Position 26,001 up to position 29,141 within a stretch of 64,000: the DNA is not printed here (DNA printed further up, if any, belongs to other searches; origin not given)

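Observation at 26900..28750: Non-canonical reductive-loop order KS-AT-KR-DH-T in the final PKS module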

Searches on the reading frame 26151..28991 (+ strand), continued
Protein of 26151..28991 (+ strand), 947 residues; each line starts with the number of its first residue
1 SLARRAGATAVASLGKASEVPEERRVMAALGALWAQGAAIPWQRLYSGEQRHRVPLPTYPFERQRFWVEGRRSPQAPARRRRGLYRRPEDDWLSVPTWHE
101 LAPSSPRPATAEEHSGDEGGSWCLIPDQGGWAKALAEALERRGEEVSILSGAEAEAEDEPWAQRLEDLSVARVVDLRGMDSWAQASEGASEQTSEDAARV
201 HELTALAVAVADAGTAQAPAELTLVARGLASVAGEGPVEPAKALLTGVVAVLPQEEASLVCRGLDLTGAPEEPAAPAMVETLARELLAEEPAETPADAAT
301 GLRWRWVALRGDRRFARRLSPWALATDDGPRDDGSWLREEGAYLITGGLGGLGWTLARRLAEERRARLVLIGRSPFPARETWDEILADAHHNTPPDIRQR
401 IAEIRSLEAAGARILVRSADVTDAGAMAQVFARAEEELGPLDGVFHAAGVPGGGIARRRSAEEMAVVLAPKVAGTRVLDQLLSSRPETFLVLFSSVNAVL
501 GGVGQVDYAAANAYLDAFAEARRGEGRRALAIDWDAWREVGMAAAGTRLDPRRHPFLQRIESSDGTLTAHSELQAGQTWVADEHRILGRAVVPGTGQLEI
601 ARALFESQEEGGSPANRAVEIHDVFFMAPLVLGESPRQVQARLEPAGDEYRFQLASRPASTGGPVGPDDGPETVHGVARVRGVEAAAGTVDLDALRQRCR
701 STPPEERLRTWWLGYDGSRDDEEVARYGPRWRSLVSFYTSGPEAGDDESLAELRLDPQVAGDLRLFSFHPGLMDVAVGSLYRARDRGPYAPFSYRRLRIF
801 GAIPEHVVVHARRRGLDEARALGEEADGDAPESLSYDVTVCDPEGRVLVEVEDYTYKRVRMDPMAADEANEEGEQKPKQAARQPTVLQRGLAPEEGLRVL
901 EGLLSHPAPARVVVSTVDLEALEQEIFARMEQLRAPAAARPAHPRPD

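Call 20: search_protein_families(library=ncbifam, proteins=[window:26151-28991:+], max_evalue=0.01)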
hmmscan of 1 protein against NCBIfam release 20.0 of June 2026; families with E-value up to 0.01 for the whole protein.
window:26151-28991:+ (947 aa): 65 families (the best 25 are shown)
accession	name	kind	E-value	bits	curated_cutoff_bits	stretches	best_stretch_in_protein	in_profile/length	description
NF045894.1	PKS_plus_SDR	equivalog_domain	6.5e-67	226.2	1740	2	112-554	952-1351/1515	type I polyketide synthase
NF041183.1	Pks2_ls1_myc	equivalog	6.4e-31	106.2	2400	2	332-545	1742-1936/2086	sulfolipid-1 biosynthesis phthioceranic/hydroxyphthioceranic acid synthase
NF037941.1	PKS_NbtC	equivalog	2.6e-21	75.3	1150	1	221-542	581-860/1027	nocobactin polyketide synthase NbtC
NF037940.1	PKS_MbtD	equivalog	6.3e-18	64.2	1150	1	222-545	550-833/978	mycobactin polyketide synthase MbtD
TIGR02813.1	omega_3_PfaA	subfamily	1.4e-13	48.5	1010.1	1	242-544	1911-2226/2582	polyketide-type polyunsaturated fatty acid synthase PfaA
NF004526.0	PRK05872.1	subfamily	1e-10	41.2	276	1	344-525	14-174/297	short-chain dehydrogenase/reductase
TIGR01830.1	3oxo_ACP_reduc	equivalog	4.9e-09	36.2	297.75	1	405-522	41-162/239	3-oxoacyl-[acyl-carrier-protein] reductase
TIGR03971.1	SDR_subfam_1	subfamily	5.6e-09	35.7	300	1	344-515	7-172/271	mycofactocin-coupled SDR family oxidoreductase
TIGR01829.1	AcAcCoA_reduct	subfamily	6.5e-09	35.8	302.1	1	401-525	39-167/242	acetoacetyl-CoA reductase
NF004198.0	PRK05653.1-3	equivalog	2.2e-08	33.8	296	1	404-513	48-161/248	3-oxoacyl-ACP reductase FabG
NF009466.0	PRK12826.1-2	subfamily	2.3e-08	33.8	222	1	344-519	7-165/248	3-oxoacyl-ACP reductase FabG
NF006565.0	PRK09072.1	equivalog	4.7e-08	32.9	238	1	409-525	49-168/265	SDR family oxidoreductase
NF047870.1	PKS_KR_start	domain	4.9e-08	33.3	35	1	90-150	1-49/78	KR prefix domain-containing protein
NF005495.0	PRK07109.1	subfamily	1.4e-07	31.1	264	1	405-525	50-174/334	SDR family oxidoreductase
NF006099.0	PRK08251.1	equivalog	1.8e-07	30.7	253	1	408-526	51-174/250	SDR family oxidoreductase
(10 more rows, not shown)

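Call 52: search_protein_families(library=ncbifam, proteins=[P0017], max_evalue=1e-20)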
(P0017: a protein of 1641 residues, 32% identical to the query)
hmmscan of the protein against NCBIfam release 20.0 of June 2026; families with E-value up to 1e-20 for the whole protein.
P0017 (1641 aa): 23 families
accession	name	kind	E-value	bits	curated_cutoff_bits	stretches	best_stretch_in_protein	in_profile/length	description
NF045894.1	PKS_plus_SDR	equivalog_domain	0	1088.8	1740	2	10-881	3-887/1515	type I polyketide synthase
NF041183.1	Pks2_ls1_myc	equivalog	1.7e-206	688.4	2400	2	10-864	4-872/2086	sulfolipid-1 biosynthesis phthioceranic/hydroxyphthioceranic acid synthase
NF040607.1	mycolic_Pks13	equivalog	1e-178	596.7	2100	2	7-434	100-534/1680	polyketide synthase Pks13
TIGR02813.1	omega_3_PfaA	subfamily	3.6e-141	471.8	1010.1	1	151-843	185-918/2582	polyketide-type polyunsaturated fatty acid synthase PfaA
NF037941.1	PKS_NbtC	equivalog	6.2e-59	199.9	1150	1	442-871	13-456/1027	nocobactin polyketide synthase NbtC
NF037940.1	PKS_MbtD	equivalog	7.9e-58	196.3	1150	1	441-875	8-442/978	mycobactin polyketide synthase MbtD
TIGR00128.1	fabD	equivalog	4e-52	177.5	260.9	1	522-805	3-285/290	ACP S-malonyltransferase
TIGR03150.1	fabF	equivalog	4.6e-48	163.9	493.75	1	12-423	5-406/407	beta-ketoacyl-ACP synthase II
NF005589.0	PRK07314.1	subfamily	4.2e-45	154.2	387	1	13-424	9-410/413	beta-ketoacyl-ACP synthase II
NF053555.1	prodigi_MBC_PigJ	equivalog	1.9e-42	145.5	900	1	158-425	499-758/759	prodigiosin MBC biosynthesis protein PigJ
NF004970.0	PRK06333.1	subfamily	3.6e-42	144.7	525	1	10-424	6-420/424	beta-ketoacyl-ACP synthase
NF005490.0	PRK07103.1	equivalog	2.9e-41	141.9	445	1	75-425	72-412/414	polyketide beta-ketoacyl:acyl carrier protein synthase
TIGR03131.1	malonate_mdcH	equivalog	5.8e-38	131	297.9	1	523-806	2-275/297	malonate decarboxylase subunit epsilon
NF058662.1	cispenta_AmcF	equivalog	3.2e-36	125.1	325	1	153-424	110-368/369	cispentacin biosynthesis acyltransferase subunit AmcF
NF006274.0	PRK08439.1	equivalog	3.1e-35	121.8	621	1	60-424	48-404/406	beta-ketoacyl-ACP synthase II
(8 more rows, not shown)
